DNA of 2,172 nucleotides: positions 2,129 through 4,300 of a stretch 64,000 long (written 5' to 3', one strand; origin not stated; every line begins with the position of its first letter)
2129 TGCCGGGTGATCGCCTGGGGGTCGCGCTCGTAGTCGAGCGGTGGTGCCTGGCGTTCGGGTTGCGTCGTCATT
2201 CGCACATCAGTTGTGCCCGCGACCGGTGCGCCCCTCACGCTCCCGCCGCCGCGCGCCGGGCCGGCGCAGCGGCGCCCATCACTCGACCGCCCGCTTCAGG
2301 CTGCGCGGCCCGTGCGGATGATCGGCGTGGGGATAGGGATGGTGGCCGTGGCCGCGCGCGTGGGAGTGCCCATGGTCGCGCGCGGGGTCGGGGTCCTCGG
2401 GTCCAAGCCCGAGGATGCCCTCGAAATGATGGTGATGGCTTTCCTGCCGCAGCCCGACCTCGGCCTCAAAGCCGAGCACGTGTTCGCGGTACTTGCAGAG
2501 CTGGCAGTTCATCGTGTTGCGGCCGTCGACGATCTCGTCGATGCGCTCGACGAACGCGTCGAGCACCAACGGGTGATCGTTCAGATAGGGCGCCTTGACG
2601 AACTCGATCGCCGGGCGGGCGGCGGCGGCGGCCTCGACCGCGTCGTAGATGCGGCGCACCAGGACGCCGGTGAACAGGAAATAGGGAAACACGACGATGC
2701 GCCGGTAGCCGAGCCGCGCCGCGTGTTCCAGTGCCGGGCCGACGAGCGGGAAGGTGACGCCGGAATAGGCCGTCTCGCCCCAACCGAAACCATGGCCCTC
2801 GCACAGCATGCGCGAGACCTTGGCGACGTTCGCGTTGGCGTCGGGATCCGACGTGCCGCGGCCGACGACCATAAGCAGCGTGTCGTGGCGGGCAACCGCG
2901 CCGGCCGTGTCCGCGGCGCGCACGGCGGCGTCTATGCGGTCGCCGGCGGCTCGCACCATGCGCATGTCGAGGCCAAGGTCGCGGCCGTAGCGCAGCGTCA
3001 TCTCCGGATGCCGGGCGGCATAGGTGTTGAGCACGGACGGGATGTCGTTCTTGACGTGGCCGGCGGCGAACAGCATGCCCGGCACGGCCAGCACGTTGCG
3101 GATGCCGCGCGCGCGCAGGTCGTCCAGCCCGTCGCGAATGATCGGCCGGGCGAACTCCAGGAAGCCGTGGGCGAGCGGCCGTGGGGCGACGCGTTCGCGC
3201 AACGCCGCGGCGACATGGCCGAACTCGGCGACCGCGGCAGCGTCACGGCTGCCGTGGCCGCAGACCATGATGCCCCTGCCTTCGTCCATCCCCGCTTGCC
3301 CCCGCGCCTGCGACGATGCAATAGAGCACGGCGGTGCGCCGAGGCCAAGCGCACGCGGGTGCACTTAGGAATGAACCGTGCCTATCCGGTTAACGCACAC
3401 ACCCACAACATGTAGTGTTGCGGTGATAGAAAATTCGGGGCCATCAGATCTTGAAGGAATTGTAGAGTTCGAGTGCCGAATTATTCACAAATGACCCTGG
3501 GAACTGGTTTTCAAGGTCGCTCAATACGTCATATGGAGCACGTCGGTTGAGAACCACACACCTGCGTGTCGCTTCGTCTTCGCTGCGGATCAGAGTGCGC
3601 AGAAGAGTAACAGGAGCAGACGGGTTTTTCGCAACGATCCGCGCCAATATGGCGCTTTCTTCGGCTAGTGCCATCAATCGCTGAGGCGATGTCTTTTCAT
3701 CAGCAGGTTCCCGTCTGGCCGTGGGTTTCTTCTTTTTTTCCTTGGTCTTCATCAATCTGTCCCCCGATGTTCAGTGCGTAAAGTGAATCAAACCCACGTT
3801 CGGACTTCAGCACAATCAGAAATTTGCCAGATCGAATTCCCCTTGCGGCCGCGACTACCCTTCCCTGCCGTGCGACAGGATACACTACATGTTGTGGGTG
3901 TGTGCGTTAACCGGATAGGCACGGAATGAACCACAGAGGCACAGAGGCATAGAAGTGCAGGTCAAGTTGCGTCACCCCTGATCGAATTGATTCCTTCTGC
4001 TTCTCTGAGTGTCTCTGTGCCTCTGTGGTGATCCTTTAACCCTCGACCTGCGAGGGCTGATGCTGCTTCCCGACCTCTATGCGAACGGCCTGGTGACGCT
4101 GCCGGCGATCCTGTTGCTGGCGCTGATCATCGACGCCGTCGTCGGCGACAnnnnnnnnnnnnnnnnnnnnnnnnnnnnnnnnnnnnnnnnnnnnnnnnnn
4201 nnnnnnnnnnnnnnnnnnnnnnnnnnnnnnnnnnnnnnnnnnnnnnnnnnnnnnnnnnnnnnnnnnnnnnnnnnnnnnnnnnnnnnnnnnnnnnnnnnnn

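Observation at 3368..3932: Transposase-less cassette with perfect 40-bp inverted repeats and a 10-bp target duplication, inserted between divergent cobalamin operons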

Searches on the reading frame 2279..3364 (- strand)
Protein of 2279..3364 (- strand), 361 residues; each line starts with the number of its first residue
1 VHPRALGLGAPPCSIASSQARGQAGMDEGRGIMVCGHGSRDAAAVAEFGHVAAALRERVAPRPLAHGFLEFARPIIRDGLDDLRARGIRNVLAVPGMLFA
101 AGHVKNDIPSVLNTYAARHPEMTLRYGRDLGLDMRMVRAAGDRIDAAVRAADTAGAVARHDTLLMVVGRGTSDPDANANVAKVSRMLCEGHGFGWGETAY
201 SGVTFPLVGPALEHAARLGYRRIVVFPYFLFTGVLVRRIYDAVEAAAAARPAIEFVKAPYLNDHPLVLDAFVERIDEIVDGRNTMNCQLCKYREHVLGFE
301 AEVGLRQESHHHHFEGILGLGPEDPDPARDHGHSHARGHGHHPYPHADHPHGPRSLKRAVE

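Call 7: search_protein_families(library=pfam, proteins=[window:2279-3364:-], max_evalue=1)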
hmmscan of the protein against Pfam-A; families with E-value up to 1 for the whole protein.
window:2279-3364:- (361 aa): 3 families
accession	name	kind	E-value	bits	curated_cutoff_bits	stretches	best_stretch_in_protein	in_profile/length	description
PF01903.22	CbiX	-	1.1e-48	164.4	22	2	37-139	1-103/106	CbiX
PF06180.16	CbiK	-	4.1e-05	23.5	26.2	1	32-109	144-218/262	Cobalt chelatase (CbiK)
PF00762.24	Ferrochelatase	-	0.049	13.1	27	0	206-281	100-177/317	Ferrochelatase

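Call 40: find_encoding_contigs(protein=window:2279-3289:-, flank=3000, max_places=10)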
Protein window:2279-3289:- (336 aa): 2 contigs read that carry it; 2 places shown.
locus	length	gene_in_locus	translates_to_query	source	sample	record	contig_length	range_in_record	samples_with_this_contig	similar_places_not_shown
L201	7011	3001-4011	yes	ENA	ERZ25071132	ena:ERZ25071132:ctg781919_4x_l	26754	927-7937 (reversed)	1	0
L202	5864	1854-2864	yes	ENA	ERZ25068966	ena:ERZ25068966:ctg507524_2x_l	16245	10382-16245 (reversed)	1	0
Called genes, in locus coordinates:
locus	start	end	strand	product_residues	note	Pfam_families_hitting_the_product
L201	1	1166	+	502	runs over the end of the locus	PF01656:CbiA, PF13500:AAA_26, PF07685:GATase_3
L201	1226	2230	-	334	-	PF03186:CobD_Cbib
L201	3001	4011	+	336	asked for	PF01903:CbiX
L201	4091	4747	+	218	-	PF02570:CbiC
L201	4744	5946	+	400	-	PF00590:TP_methylase, PF13649:Methyltransf_25 (faint)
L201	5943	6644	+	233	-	PF00590:TP_methylase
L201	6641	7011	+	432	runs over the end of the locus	?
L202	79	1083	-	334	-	PF03186:CobD_Cbib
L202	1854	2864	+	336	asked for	PF01903:CbiX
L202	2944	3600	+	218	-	PF02570:CbiC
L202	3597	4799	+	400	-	PF00590:TP_methylase, PF13649:Methyltransf_25 (faint)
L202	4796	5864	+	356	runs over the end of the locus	PF00590:TP_methylase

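Call 42: find_homologous_proteins(query=window:2279-3289:-, max_evalue=1e-60)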
Query window:2279-3289:- (336 aa): 7976 proteins with E <= 1e-60 among 8000 candidates; the best 120 are listed.
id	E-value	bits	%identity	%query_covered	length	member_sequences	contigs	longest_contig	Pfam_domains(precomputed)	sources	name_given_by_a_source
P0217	1.4e-224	763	100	100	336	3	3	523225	PF01903.23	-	-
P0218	3.3e-205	699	92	100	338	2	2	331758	PF01903.23,PF06180.17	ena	-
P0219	4.2e-203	692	91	100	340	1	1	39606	PF01903.23,PF06180.17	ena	-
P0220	1.5e-182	624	82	100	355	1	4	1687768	PF01903.23,PF06180.17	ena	-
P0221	7.7e-157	540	71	99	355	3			PF01903.23,PF06180.17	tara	tara:strand:- start:44 stop:1111 length:1068 start_codon:yes stop_codon:yes gene_type:complete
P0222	1.2e-155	536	73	97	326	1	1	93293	PF01903.23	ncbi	-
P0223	4.7e-155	534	73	97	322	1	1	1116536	PF01903.23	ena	-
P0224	2.5e-153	528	74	97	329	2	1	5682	PF01903.23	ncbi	-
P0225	2.6e-153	528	71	98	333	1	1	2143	PF01903.23,PF06180.17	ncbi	-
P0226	1.0e-152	526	69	99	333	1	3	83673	PF01903.23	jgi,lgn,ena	-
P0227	1.3e-152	526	72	99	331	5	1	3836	PF01903.23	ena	-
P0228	2.7e-151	522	72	98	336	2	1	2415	PF01903.23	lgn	-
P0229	9.1e-151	520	69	98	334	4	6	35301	PF01903.23,PF06180.17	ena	-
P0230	1.9e-150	519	69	99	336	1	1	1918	PF01903.23,PF06180.17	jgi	-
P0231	3.1e-150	518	69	99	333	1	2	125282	PF01903.23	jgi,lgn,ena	-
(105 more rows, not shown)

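Call 43: find_encoding_contigs(protein=P0218, flank=3000, max_places=4)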
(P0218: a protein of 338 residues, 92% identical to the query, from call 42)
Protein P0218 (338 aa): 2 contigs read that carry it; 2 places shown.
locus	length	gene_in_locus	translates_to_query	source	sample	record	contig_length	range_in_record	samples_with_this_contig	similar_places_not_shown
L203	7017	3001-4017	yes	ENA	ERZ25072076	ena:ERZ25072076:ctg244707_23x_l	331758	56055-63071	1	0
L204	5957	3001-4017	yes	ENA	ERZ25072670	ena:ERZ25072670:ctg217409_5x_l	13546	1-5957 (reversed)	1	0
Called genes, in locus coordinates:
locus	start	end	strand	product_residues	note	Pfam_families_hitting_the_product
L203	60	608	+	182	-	PF09335:VTT_dom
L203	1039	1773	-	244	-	-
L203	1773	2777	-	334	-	PF03186:CobD_Cbib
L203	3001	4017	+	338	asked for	PF06180:CbiK (faint), PF01903:CbiX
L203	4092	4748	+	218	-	PF02570:CbiC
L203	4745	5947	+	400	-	PF00590:TP_methylase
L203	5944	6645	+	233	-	PF00590:TP_methylase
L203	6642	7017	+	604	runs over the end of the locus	PF11760:CbiG_N, PF01890:CbiG_C, PF00590:TP_methylase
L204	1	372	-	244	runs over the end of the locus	-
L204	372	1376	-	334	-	PF03186:CobD_Cbib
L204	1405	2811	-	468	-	PF13384:HTH_23, PF13518:HTH_28, PF13551:HTH_29, PF13565:HTH_32 (weak)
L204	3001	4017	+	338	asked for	PF06180:CbiK (faint), PF01903:CbiX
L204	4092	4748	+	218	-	PF02570:CbiC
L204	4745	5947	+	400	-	PF00590:TP_methylase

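Call 44: find_encoding_contigs(protein=P0219, flank=3000, max_places=4)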
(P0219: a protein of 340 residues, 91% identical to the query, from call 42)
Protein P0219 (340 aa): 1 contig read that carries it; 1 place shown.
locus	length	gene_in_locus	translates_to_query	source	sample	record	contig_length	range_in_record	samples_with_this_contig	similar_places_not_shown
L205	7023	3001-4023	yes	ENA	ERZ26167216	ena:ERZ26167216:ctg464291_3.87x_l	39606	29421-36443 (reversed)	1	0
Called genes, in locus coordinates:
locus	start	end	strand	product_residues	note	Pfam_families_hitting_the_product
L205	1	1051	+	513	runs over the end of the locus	PF01656:CbiA, PF13500:AAA_26, PF07685:GATase_3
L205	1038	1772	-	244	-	-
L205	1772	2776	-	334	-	PF03186:CobD_Cbib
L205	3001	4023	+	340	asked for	PF06180:CbiK (faint), PF01903:CbiX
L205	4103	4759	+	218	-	PF02570:CbiC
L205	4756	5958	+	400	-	PF00590:TP_methylase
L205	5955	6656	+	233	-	PF00590:TP_methylase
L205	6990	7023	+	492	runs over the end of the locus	PF01890:CbiG_C, PF00590:TP_methylase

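Call 45: find_encoding_contigs(protein=P0220, flank=3000, max_places=4)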
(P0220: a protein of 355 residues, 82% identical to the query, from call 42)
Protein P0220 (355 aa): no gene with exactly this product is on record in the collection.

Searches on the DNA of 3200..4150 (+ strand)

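Call 8: search_dna_similar(query=window:3368-3932:+, collection=plasmids, mode=distant, max_rows=40)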
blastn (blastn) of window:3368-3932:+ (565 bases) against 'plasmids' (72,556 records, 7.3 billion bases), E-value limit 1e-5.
Records with a match: 5; places in all: 8; records where one place covers at least 80% of the query: 0.
Best place of each record, by identity: 90-95% 3; 80-90% 2.
By first word of the organism name: Tardibacter 2; Rhizorhabdus 1; Sphingopyxis 1; Sphingomonas 1.
By predicted mobility (MOB-suite, as given by PLSDB): mobilizable 3; conjugative 2.
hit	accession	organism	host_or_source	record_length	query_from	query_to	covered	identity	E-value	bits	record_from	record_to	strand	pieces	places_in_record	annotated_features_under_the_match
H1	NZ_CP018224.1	Tardibacter chloracetimidivorans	whole organism,soil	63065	516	565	9%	88.0%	2e-7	64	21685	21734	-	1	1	none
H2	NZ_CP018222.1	Tardibacter chloracetimidivorans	whole organism,soil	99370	516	565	9%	86.0%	7e-6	60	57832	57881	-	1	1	hypothetical protein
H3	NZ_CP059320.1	Rhizorhabdus wittichii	Enrichment culture,Wastewater treatment ...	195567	520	556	7%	94.6%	7e-6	59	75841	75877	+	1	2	none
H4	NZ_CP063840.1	Sphingopyxis granuli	whole organism,river sediment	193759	10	46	7%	94.6%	7e-6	59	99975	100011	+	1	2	none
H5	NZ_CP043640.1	Sphingomonas sp. NBWT7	pure culture,soil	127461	520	556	7%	94.6%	7e-6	59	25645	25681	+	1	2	none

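Call 10: get_annotated_region(hit=H3, flank=4000)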
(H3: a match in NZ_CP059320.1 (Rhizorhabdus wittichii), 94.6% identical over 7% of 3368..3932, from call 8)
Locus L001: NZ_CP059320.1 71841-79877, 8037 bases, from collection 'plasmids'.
description: Rhizorhabdus wittichii strain MPO218 plasmid pIBU218, complete sequence
organism: Rhizorhabdus wittichii (NCBI taxid 160791)
taxonomy: Bacteria; Pseudomonadota; Alphaproteobacteria; Sphingomonadales; Sphingomonadaceae; Rhizorhabdus; Rhizorhabdus wittichii
host: -; source: Enrichment culture,Wastewater treatment of pharmaceutical company; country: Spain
typing (MOB-suite, as given by PLSDB): conjugative; relaxase MOBF; mating-pair formation MPF_F
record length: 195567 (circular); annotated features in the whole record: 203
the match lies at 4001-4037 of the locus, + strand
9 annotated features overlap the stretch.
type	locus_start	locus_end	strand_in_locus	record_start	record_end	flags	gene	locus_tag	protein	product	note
CDS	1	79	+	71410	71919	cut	-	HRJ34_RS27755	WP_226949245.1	Fic family protein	-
CDS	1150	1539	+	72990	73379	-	-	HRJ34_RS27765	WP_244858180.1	SDR family oxidoreductase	-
CDS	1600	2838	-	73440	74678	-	-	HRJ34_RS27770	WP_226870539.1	FAD-dependent oxidoreductase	-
CDS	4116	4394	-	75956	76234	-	-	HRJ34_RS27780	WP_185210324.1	2Fe-2S iron-sulfur cluster binding domain-containing protein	-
CDS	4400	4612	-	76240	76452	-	-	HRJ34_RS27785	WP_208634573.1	2-hydroxymuconate tautomerase family protein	GO:0006725 - cellular aromatic compound metabolic process [Evidence IEA]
CDS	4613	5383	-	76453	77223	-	-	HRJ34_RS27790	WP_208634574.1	fumarylacetoacetate hydrolase family protein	-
CDS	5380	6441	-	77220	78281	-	dmpG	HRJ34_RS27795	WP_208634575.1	4-hydroxy-2-oxovalerate aldolase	-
CDS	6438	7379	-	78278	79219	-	-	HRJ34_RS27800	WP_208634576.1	acetaldehyde dehydrogenase (acetylating)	-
CDS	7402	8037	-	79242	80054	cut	-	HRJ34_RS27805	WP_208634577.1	fumarylacetoacetate hydrolase family protein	-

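Call 11: get_annotated_region(hit=H4, flank=4000)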
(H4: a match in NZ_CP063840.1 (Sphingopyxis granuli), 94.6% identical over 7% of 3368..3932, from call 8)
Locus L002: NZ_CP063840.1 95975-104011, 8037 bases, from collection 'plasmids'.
description: Sphingopyxis granuli strain RW412 plasmid pRW412a, complete sequence
organism: Sphingopyxis granuli (NCBI taxid 267128)
taxonomy: Bacteria; Pseudomonadota; Alphaproteobacteria; Sphingomonadales; Sphingomonadaceae; Sphingopyxis; Sphingopyxis granuli
host: -; source: whole organism,river sediment; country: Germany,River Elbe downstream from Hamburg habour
typing (MOB-suite, as given by PLSDB): conjugative; relaxase MOBF; mating-pair formation MPF_F
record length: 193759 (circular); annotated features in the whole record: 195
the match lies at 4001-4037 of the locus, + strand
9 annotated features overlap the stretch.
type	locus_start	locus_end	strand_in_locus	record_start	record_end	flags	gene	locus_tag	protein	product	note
CDS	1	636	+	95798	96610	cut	-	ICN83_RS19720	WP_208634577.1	fumarylacetoacetate hydrolase family protein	-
CDS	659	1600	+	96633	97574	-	-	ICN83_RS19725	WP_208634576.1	acetaldehyde dehydrogenase (acetylating)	-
CDS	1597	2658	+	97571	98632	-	dmpG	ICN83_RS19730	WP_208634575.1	4-hydroxy-2-oxovalerate aldolase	-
CDS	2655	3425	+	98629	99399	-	-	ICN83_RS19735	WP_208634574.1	fumarylacetoacetate hydrolase family protein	-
CDS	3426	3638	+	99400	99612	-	-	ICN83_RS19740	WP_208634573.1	2-hydroxymuconate tautomerase family protein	GO:0006725 - cellular aromatic compound metabolic process [Evidence IEA]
CDS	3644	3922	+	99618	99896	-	-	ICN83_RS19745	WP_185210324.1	2Fe-2S iron-sulfur cluster binding domain-containing protein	-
CDS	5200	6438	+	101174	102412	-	-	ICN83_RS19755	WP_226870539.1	FAD-dependent oxidoreductase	-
CDS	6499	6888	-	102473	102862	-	-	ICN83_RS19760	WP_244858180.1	SDR family oxidoreductase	-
CDS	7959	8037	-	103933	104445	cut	-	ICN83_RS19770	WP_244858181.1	Fic family protein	-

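Call 12: get_annotated_region(hit=H1, flank=4000)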
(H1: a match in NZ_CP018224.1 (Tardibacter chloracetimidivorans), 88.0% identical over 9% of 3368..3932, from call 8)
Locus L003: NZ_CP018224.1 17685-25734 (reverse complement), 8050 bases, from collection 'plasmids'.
description: Tardibacter chloracetimidivorans strain JJ-A5 plasmid pHSL3, complete sequence
organism: Tardibacter chloracetimidivorans (NCBI taxid 1921510)
taxonomy: Bacteria; Pseudomonadota; Alphaproteobacteria; Sphingomonadales; Sphingomonadaceae; Tardibacter; Tardibacter chloracetimidivorans
host: -; source: whole organism,soil; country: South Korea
typing (MOB-suite, as given by PLSDB): mobilizable; relaxase MOBP
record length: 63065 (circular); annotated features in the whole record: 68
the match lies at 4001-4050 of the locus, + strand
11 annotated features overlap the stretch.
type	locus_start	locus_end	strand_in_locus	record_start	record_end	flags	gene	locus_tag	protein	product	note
CDS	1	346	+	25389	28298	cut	-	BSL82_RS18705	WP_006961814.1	Tn3 family transposase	-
CDS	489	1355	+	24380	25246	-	-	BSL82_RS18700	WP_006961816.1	recombinase family protein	GO:0006310 - DNA recombination [Evidence IEA]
CDS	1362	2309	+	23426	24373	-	-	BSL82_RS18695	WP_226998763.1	IS110 family transposase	-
CDS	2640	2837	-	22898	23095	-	-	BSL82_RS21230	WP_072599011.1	hypothetical protein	-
CDS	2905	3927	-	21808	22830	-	-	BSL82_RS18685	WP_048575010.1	IS1595 family transposase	-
CDS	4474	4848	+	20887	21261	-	-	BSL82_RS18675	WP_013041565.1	type II toxin-antitoxin system RelE/ParE family toxin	-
CDS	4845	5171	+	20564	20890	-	-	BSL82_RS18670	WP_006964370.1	helix-turn-helix transcriptional regulator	-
CDS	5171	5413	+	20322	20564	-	-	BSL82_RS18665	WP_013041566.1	hypothetical protein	-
CDS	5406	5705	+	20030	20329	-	-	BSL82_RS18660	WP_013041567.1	hypothetical protein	-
CDS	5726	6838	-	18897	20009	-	-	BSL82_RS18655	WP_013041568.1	transglycosylase SLT domain-containing protein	-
CDS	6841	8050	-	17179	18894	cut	trbL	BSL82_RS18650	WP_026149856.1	P-type conjugative transfer protein TrbL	GO:0009291 - unidirectional conjugation [Evidence IEA]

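Call 38: search_rna_families(source=window, start=3200, end=4150, threshold=evalue, max_evalue=1)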
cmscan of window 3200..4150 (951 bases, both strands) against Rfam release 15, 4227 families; matches with E-value up to 1: 4.
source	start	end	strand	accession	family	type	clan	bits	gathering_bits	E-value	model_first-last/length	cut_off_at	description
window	3931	4028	+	RF03703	mir-3622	Gene; miRNA;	-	26.8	78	0.02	1-84/84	no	mir-3622 microRNA precursor family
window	3931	4028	-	RF03703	mir-3622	Gene; miRNA;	-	23.4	78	0.14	1-84/84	no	mir-3622 microRNA precursor family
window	3928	4031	+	RF03792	MIR6462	Gene; miRNA;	-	21.3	96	0.54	1-119/119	no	MIR6462 microRNA precursor family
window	4092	4149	+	RF01059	mir-598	Gene; miRNA;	-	18.6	69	0.73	1-80/80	no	mir-598 microRNA precursor family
